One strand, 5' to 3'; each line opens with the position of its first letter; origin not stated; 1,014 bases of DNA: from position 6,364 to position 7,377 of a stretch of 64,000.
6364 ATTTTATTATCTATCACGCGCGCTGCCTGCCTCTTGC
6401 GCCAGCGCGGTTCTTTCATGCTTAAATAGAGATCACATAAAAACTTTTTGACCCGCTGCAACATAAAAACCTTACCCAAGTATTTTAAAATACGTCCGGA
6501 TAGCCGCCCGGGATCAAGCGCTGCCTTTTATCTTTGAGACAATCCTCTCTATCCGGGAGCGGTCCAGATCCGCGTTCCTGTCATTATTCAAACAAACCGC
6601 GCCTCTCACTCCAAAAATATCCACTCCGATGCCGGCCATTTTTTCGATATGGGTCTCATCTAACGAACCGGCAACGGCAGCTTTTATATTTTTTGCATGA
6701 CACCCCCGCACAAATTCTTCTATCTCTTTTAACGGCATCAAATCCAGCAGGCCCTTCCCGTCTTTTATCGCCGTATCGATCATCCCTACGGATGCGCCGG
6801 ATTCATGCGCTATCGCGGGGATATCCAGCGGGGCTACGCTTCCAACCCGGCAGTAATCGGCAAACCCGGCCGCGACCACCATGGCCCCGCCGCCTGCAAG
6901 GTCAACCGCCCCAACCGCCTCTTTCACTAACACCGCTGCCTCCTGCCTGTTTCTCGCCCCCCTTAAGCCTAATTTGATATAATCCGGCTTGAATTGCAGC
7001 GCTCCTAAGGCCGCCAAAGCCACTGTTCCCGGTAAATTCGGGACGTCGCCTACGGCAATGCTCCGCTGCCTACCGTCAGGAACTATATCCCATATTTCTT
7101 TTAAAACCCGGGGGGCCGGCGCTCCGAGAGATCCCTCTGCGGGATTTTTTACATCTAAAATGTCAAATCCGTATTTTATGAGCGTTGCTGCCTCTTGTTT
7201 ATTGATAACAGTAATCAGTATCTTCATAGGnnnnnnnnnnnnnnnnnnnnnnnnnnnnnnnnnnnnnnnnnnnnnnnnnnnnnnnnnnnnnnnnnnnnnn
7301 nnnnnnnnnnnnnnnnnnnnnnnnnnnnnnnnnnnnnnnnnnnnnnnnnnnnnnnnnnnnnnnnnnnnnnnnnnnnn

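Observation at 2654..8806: Archaeal-type methanofuran 'furan-arm' genes (MfnB, MfnE-like, MfnF-like) combined with radical SAM, HAD and UbiA-like genes in one bacterial operon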

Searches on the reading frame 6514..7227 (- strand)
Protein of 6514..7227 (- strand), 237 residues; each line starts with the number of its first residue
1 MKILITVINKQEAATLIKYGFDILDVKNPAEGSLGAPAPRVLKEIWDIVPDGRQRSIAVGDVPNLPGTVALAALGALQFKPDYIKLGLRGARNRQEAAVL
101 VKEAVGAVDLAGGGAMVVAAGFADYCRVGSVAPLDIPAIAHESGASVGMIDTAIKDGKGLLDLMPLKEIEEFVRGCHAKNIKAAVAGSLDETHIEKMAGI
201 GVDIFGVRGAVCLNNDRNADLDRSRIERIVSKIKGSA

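Call 3: search_protein_families(library=pfam, proteins=[window:6514-7227:-], max_evalue=0.01)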
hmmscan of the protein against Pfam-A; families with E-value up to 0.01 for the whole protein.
window:6514-7227:- (237 aa): 1 family
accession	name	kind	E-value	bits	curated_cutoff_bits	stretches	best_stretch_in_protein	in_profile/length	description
PF04476.19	4HFCP_synth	-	4.1e-68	230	22.4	1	3-229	1-227/228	4-HFC-P synthase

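Call 4: search_protein_families(library=ncbifam, proteins=[window:6514-7227:-], max_evalue=0.01)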
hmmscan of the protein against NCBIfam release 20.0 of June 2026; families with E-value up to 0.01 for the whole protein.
window:6514-7227:- (237 aa): 4 families
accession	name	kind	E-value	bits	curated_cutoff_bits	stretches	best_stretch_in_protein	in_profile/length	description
NF002573.0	PRK02227.1-1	equivalog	3e-73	246.1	341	1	1-229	1-230/236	(5-formylfuran-3-yl)methyl phosphate synthase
NF002575.0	PRK02227.1-3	equivalog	4.7e-67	226.1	304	1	1-233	1-232/233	(5-formylfuran-3-yl)methyl phosphate synthase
NF002576.0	PRK02227.1-5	equivalog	4.3e-37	127.7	297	1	2-231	3-221/236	hypothetical protein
NF002574.0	PRK02227.1-2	subfamily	5.9e-21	74.9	286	1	1-234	2-224/233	hypothetical protein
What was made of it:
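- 6514..7227 (-): MfnB, (5-formylfuran-3-yl)methyl phosphate (4-HFC-P) synthase. PF04476, 230 bits; NF002573, 246 bits (cutoff 341) (calls 3, 4).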

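Call 9: find_homologous_proteins(query=window:6514-7227:-, max_evalue=1e-10)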
Query window:6514-7227:- (237 aa): 3217 proteins with E <= 1e-10 among 8000 candidates; the best 120 are listed.
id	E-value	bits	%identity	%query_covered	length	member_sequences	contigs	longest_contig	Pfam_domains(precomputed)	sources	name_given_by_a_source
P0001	2.9e-146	503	99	100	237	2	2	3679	PF04476.20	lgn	-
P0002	7.5e-77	276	58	99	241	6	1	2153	PF04476.20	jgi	-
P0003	1.2e-76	276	56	100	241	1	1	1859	PF04476.20,PF01729.26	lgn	-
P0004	1.4e-71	259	53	97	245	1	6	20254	PF04476.20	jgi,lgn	-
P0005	1.5e-71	259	52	100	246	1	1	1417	PF04476.20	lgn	-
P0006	2.1e-69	252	53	99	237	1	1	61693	PF04476.20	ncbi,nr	ncbi:MAG: (5-formylfuran-3-yl)methyl phosphate synthase [Candidatus Saelkia tenebricola]|nr:(5-formy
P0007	4.4e-67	244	52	98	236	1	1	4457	PF04476.20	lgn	-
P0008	1.9e-66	242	50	98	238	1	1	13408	PF04476.20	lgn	-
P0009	2.1e-66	242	52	99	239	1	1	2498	PF04476.20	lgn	-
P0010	1.1e-65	240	51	98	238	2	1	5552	PF04476.20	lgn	-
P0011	2.0e-65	239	49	99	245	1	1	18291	PF04476.20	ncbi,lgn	-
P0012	2.7e-65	238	50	98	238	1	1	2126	PF04476.20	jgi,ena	-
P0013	6.7e-64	234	49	99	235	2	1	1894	PF04476.20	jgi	-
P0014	1.1e-63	233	53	90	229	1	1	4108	PF04476.20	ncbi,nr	ncbi:MAG: (5-formylfuran-3-yl)methyl phosphate synthase [Candidatus Omnitrophica bacterium]|nr:(5-fo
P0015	1.8e-63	232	52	99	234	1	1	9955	PF04476.20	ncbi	ncbi:MAG: (5-formylfuran-3-yl)methyl phosphate synthase [Candidatus Omnitrophota bacterium]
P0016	1.6e-59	219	48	99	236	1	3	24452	PF04476.20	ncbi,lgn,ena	-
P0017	3.0e-59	219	47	99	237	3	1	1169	PF04476.20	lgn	-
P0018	9.0e-59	217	48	97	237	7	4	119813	PF04476.20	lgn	-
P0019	9.1e-59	217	46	99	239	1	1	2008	PF04476.20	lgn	-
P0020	1.3e-57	213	50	92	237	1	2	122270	PF04476.20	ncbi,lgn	ncbi:MAG: (5-formylfuran-3-yl)methyl phosphate synthase [Methanothermobacter sp.]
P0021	1.4e-57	213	48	92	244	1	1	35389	PF04476.20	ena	-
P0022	1.4e-57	213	50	97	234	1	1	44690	PF04476.20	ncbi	-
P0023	1.7e-57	213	50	92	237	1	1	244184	PF04476.20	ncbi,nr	ncbi:MAG: (5-formylfuran-3-yl)methyl phosphate synthase [Methanothermobacter sp.]|nr:(5-formylfuran-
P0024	2.0e-57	213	50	92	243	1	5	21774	PF04476.20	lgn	-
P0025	2.8e-57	212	48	97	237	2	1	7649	PF04476.20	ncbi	-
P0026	3.3e-57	212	46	98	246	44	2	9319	PF04476.20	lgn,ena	-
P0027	7.7e-57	211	47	100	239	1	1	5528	PF04476.20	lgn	-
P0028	8.5e-57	211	45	98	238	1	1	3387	PF04476.20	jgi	jgi:(5-formylfuran-3-yl)methyl phosphate synthase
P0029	1.0e-56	210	48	92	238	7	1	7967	PF04476.20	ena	-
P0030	1.0e-56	210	49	92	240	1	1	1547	PF04476.20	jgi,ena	-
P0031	1.1e-56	210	44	98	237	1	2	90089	PF04476.20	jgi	jgi:uncharacterized protein (UPF0264 family)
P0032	1.3e-56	210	44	98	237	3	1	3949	PF04476.20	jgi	jgi:(5-formylfuran-3-yl)methyl phosphate synthase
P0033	1.5e-56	210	46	98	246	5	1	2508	PF04476.20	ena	-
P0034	1.7e-56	210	48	99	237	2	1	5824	PF04476.20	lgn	-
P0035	1.8e-56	210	46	100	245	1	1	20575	PF04476.20,PF01729.26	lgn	-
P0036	1.9e-56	209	46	99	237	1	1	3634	PF04476.20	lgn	-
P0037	2.0e-56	209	49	92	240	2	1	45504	PF04476.20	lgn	-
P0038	2.4e-56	209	45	99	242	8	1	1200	PF04476.20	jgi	jgi:uncharacterized protein (UPF0264 family)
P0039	3.6e-56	209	49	92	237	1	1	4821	PF04476.20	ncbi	-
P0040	4.1e-56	208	46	99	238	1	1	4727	PF04476.20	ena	-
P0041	5.3e-56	208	45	98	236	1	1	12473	PF04476.20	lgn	-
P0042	5.4e-56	208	48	96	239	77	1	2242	PF04476.20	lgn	-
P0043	6.9e-56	208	45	99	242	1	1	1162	PF04476.20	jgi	jgi:uncharacterized protein (UPF0264 family)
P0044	8.4e-56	207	50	97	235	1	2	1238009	PF04476.20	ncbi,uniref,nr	ncbi:hypothetical protein J422_05578 [Methanocaldococcus villosus KIN24-T80]|uniref:(5-formylfuran-3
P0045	8.6e-56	207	45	99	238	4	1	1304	PF04476.20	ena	-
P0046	8.9e-56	207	48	92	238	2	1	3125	PF04476.20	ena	-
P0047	9.2e-56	207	45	98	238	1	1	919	PF04476.20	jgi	jgi:uncharacterized protein (UPF0264 family)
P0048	9.5e-56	207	44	99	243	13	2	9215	PF04476.20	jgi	jgi:uncharacterized protein (UPF0264 family)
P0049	9.9e-56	207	49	92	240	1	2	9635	PF04476.20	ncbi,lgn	-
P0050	1.1e-55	207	44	98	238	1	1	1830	PF04476.20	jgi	jgi:uncharacterized protein (UPF0264 family)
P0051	1.2e-55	207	46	96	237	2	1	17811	PF04476.20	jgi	-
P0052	1.4e-55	207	43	100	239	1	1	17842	PF04476.20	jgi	jgi:uncharacterized protein (UPF0264 family)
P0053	1.5e-55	207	45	97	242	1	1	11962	PF04476.20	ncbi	-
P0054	1.6e-55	206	45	99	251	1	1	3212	PF04476.20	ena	-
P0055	1.7e-55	206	47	92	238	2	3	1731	PF04476.20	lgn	-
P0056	1.8e-55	206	44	98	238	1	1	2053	PF04476.20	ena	-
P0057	2.2e-55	206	45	98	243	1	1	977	PF04476.20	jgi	jgi:uncharacterized protein (UPF0264 family)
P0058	2.3e-55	206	45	98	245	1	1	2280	PF04476.20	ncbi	-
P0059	2.4e-55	206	45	98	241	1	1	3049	PF04476.20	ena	-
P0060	2.4e-55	206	46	99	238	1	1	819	PF04476.20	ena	-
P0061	3.3e-55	205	46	92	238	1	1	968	PF04476.20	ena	-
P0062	3.5e-55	205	50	97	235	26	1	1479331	PF04476.20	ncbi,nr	ncbi:(5-formylfuran-3-yl)methyl phosphate synthase [Methanocaldococcus lauensis]|nr:(5-formylfuran-3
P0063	3.7e-55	205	45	98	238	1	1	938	PF04476.20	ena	-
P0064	3.8e-55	205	44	98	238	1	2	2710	PF04476.20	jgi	jgi:uncharacterized protein (UPF0264 family)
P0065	4.1e-55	205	47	92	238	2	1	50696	PF04476.20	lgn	-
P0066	4.1e-55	205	45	99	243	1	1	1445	PF04476.20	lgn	-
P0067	5.0e-55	205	44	98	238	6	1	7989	PF04476.20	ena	-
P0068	5.3e-55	205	44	98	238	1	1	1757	PF04476.20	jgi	jgi:uncharacterized protein (UPF0264 family)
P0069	5.5e-55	205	44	98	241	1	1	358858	PF04476.20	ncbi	-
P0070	5.7e-55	205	44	98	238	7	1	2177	PF04476.20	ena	-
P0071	6.6e-55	204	45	98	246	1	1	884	PF04476.20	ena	-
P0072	6.8e-55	204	50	96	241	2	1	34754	PF04476.20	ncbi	ncbi:(5-formylfuran-3-yl)methyl phosphate synthase [Methanocaldococcus sp.]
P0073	7.0e-55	204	49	97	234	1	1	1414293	PF04476.20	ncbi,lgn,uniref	ncbi:(5-formylfuran-3-yl)methyl phosphate synthase [Methanocaldococcus indicus]|uniref:(5-formylfura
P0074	7.3e-55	204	46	92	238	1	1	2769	PF04476.20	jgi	jgi:uncharacterized protein (UPF0264 family)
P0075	8.0e-55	204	46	98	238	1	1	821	PF04476.20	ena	-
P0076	1.0e-54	204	47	92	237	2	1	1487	PF04476.20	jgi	jgi:uncharacterized protein (UPF0264 family)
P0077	1.0e-54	204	47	98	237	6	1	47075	PF04476.20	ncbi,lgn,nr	ncbi:MAG: (5-formylfuran-3-yl)methyl phosphate synthase [Methanobrevibacter sp.]|nr:(5-formylfuran-3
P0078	1.2e-54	204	44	98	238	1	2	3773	PF04476.20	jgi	jgi:uncharacterized protein (UPF0264 family)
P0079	1.4e-54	203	47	92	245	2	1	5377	PF04476.20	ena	-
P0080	1.4e-54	203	47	98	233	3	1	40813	PF04476.20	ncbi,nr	ncbi:MAG: (5-formylfuran-3-yl)methyl phosphate synthase [Candidatus Nanohaloarchaea archaeon]|nr:(5-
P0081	1.5e-54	203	50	96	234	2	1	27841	PF04476.20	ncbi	ncbi:(5-formylfuran-3-yl)methyl phosphate synthase [Methanocaldococcus infernus]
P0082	1.7e-54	203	44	98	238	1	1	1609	PF04476.20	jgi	jgi:uncharacterized protein (UPF0264 family)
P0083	1.8e-54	203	43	98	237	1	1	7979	PF04476.20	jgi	jgi:uncharacterized protein (UPF0264 family)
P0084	1.9e-54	203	47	92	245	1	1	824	PF04476.20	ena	-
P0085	2.1e-54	203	47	92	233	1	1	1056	PF04476.20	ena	-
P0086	2.4e-54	203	44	98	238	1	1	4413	PF04476.20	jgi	jgi:uncharacterized protein (UPF0264 family)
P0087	2.5e-54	203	44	98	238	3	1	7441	PF04476.20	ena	-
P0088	2.6e-54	202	45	98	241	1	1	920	PF04476.20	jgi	jgi:uncharacterized protein (UPF0264 family)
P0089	3.3e-54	202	48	97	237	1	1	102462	PF04476.20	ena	-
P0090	3.4e-54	202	47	92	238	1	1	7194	PF04476.20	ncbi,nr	ncbi:MAG: hypothetical protein CW716_09805 [Candidatus Bathyarchaeum sp.]|nr:MAG: hypothetical prote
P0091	3.4e-54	202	43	100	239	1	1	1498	PF04476.20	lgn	-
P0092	3.5e-54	202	44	98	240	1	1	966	PF04476.20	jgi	jgi:uncharacterized protein (UPF0264 family)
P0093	3.7e-54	202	45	97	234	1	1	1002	PF04476.20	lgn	-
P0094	3.7e-54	202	50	91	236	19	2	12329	PF04476.20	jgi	-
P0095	3.8e-54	202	44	98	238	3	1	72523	PF04476.20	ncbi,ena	-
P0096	4.1e-54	202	44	99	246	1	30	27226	PF04476.20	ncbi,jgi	jgi:uncharacterized protein (UPF0264 family)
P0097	4.9e-54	202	45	99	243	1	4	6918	PF04476.20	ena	-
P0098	5.1e-54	202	46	99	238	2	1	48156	PF04476.20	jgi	jgi:(5-formylfuran-3-yl)methyl phosphate synthase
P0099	5.9e-54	201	42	98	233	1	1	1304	PF04476.20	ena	-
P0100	6.3e-54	201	45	98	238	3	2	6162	PF04476.20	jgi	jgi:uncharacterized protein (UPF0264 family)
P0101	6.3e-54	201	47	98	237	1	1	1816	PF04476.20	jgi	jgi:(5-formylfuran-3-yl)methyl phosphate synthase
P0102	7.3e-54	201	47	92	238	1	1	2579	PF04476.20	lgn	-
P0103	7.6e-54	201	45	97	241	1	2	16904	PF04476.20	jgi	jgi:uncharacterized protein (UPF0264 family)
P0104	7.6e-54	201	45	99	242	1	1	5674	PF04476.20,PF01729.26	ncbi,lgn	ncbi:MAG: (5-formylfuran-3-yl)methyl phosphate synthase [Candidatus Jordarchaeaceae archaeon]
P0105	8.4e-54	201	43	98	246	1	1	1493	PF04476.20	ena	-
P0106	8.5e-54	201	46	92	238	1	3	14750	PF04476.20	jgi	jgi:uncharacterized protein (UPF0264 family)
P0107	8.8e-54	201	44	99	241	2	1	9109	PF04476.20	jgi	jgi:(5-formylfuran-3-yl)methyl phosphate synthase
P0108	9.3e-54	201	46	98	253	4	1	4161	PF04476.20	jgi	jgi:uncharacterized protein (UPF0264 family)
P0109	9.3e-54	201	46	99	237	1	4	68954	PF04476.20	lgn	-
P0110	9.6e-54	201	44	99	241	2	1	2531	PF04476.20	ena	-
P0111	9.7e-54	201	46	92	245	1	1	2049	PF04476.20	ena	-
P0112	9.9e-54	201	44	99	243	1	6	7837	PF04476.20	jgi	-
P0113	1.1e-53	200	45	100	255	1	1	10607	PF04476.20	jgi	jgi:uncharacterized protein (UPF0264 family)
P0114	1.1e-53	200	44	99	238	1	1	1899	PF04476.20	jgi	-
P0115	1.1e-53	200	43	98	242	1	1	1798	PF04476.20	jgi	jgi:uncharacterized protein (UPF0264 family)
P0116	1.2e-53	200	45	95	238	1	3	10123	PF04476.20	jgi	jgi:uncharacterized protein (UPF0264 family)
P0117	1.2e-53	200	43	98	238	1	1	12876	PF04476.20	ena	-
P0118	1.2e-53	200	43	98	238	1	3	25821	PF04476.20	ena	-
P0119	1.2e-53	200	46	98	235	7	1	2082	PF04476.20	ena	-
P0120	1.3e-53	200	46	92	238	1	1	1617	PF04476.20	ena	-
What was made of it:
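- The window MfnB is about as close to methanogen MfnBs (about 50%) as it is to its own clade (47-58%) (call 9).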

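Call 11: find_encoding_contigs(protein=P0006, flank=10000, max_places=2)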
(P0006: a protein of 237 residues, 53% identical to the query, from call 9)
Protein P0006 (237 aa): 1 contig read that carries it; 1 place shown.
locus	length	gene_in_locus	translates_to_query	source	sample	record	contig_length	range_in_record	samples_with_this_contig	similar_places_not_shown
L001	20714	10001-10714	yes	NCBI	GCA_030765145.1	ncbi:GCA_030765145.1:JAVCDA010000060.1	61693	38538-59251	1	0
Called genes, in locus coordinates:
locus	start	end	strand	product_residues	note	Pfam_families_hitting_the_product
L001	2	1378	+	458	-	PF01026:TatD_DNase, PF04055:Radical_SAM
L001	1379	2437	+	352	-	PF02517:Rce1-like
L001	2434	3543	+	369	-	PF04015:DUF362, PF00037:Fer4 (weak), PF12838:Fer4_7 (weak), PF13237:Fer4_10 (weak), PF14697:Fer4_21 (weak)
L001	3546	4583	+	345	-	PF01008:IF-2B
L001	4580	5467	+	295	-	PF00586:AIRS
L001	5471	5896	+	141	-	PF02367:TsaE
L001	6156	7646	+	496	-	PF13231:PMT_2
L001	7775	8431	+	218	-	PF00696:AA_kinase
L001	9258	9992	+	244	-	PF00977:His_biosynth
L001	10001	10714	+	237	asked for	PF04476:4HFCP_synth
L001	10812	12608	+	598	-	PF13522:GATase_6, PF13537:GATase_7, PF00733:Asn_synthase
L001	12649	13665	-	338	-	PF04055:Radical_SAM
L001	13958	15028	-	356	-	PF04055:Radical_SAM, PF13186:SPASM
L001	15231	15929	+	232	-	PF00814:TsaD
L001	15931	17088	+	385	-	PF01168:Ala_racemase_N, PF00842:Ala_racemase_C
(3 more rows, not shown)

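Call 12: find_encoding_contigs(protein=P0004, flank=10000, max_places=3)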
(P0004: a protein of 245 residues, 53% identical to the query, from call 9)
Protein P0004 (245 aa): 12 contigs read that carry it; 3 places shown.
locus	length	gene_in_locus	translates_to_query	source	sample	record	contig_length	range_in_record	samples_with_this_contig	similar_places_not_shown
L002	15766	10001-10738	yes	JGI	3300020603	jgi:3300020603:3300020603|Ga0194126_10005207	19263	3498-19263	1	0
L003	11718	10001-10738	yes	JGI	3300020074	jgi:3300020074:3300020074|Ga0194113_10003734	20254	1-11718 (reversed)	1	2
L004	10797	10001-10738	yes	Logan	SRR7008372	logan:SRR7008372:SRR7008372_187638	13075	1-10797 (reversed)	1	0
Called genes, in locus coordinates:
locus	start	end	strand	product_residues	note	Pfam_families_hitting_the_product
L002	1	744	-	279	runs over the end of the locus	PF00575:S1 (faint), PF07541:EIF_2_alpha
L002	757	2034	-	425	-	PF01935:DUF87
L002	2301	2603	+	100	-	PF04032:Rpr2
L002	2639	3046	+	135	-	PF01090:Ribosomal_S19e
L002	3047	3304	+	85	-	PF01984:dsDNA_bind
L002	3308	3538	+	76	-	PF01780:Ribosomal_L37ae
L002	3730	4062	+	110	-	PF01920:Prefoldin_2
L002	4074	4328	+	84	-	PF03685:UPF0147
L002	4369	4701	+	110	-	PF04472:SepF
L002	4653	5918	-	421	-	PF00919:UPF0004, PF04055:Radical_SAM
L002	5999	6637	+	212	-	PF00535:Glycos_transf_2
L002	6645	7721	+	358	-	PF04055:Radical_SAM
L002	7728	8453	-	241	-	PF00977:His_biosynth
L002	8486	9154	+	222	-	PF00696:AA_kinase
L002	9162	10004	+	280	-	PF01040:UbiA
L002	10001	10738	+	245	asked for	PF04476:4HFCP_synth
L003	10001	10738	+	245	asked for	PF04476:4HFCP_synth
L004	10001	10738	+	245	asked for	PF04476:4HFCP_synth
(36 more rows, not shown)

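Call 13: find_encoding_contigs(protein=P0011, flank=10000, max_places=2)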
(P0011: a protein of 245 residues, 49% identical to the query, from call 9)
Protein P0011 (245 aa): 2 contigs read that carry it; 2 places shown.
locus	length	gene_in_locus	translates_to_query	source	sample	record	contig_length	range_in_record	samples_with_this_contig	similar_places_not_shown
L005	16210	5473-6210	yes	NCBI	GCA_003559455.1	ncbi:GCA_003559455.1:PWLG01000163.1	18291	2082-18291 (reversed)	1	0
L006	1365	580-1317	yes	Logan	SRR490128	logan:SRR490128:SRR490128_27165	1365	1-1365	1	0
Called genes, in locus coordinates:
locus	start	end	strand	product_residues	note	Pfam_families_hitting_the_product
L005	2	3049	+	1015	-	?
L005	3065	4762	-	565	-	PF00437:T2SSE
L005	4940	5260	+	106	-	-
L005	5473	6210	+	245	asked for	PF04476:4HFCP_synth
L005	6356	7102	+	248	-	PF00977:His_biosynth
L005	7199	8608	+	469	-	PF13439:Glyco_transf_4 (faint), PF13579:Glyco_trans_4_4 (faint), PF20706:GT4-conflict, PF00534:Glycos_transf_1, PF13692:Glyco_trans_1_4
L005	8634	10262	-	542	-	-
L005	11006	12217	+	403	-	PF02655:ATP-grasp_3, PF02786:CPSase_L_D2 (faint), PF15632:ATPgrasp_Ter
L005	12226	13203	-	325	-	-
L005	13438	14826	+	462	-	PF02366:PMT, PF16192:PMT_4TMC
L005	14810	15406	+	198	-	-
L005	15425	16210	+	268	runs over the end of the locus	PF05690:ThiG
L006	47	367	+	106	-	-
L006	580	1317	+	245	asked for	PF04476:4HFCP_synth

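Call 15: find_encoding_contigs(protein=P0018, flank=10000, max_places=2)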
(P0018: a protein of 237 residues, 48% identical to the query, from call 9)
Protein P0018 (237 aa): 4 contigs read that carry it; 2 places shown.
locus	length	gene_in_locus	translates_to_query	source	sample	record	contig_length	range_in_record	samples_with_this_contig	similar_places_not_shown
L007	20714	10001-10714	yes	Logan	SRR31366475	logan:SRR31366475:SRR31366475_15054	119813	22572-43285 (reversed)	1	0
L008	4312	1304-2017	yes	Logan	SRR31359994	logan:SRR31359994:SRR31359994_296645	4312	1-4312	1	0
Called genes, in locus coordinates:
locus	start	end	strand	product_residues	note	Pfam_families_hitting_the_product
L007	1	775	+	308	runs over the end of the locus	PF01073:3Beta_HSD, PF01370:Epimerase, PF02719:Polysacc_synt_2, PF04321:RmlD_sub_bind, PF13460:NAD_binding_10, PF16363:GDP_Man_Dehyd, PF07993:NAD_binding_4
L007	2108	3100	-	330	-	PF03706:LPG_synthase_TM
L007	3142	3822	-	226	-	PF00535:Glycos_transf_2, PF13641:Glyco_tranf_2_3 (weak)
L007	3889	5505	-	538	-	PF13231:PMT_2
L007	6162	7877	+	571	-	PF09373:PMBR (weak), PF01841:Transglut_core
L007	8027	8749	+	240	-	PF02754:CCG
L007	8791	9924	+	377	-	PF02589:LUD_dom, PF13183:Fer4_8, PF13237:Fer4_10 (faint), PF12838:Fer4_7, PF13187:Fer4_9 (weak), PF13484:Fer4_16 (faint), PF13534:Fer4_17 (weak)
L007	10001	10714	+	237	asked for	PF04476:4HFCP_synth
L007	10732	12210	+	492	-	PF00478:IMPDH, PF00571:CBS, PF01070:FMN_dh, PF03060:NMO (weak), PF01645:Glu_synthase (weak)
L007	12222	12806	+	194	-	PF12804:NTP_transf_3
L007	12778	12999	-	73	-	PF09373:PMBR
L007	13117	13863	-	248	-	PF27246:MJ1433_N, PF27232:MJ1433_C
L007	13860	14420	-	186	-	PF03602:Cons_hypoth95 (weak), PF02475:TRM5-TYW2_MTfase, PF06325:PrmA, PF05175:MTS, PF09445:Methyltransf_15, PF13847:Methyltransf_31, PF08241:Methyltransf_11, PF13649:Methyltransf_25, +4 more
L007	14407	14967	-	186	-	PF02441:Flavoprotein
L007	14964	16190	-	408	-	PF01966:HD, PF19276:HD_assoc_2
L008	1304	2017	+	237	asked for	PF04476:4HFCP_synth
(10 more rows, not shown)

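Call 16: find_encoding_contigs(protein=P0016, flank=10000, max_places=2)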
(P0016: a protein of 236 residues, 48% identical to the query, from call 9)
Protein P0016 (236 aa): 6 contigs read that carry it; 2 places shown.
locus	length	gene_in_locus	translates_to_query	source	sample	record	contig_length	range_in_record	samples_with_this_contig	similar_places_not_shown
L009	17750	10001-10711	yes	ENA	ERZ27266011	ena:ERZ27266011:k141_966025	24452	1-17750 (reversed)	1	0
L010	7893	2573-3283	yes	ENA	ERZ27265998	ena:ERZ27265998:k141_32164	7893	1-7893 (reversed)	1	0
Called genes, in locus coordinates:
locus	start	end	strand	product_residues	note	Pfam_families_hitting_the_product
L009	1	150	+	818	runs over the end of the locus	-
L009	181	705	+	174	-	PF01994:Trm56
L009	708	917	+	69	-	-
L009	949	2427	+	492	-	PF01943:Polysacc_synt, PF13440:Polysacc_synt_3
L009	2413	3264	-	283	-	-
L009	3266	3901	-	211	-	PF00696:AA_kinase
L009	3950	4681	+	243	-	PF00977:His_biosynth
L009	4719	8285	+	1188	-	-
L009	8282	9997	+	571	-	-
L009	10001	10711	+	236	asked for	PF04476:4HFCP_synth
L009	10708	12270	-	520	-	PF00343:Phosphorylase (weak), PF00534:Glycos_transf_1, PF13692:Glyco_trans_1_4 (weak)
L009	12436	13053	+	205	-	PF02310:B12-binding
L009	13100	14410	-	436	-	-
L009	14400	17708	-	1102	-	PF28530:DUF8426, PF07726:AAA_3 (faint), PF07728:AAA_5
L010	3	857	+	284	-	?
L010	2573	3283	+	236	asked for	PF04476:4HFCP_synth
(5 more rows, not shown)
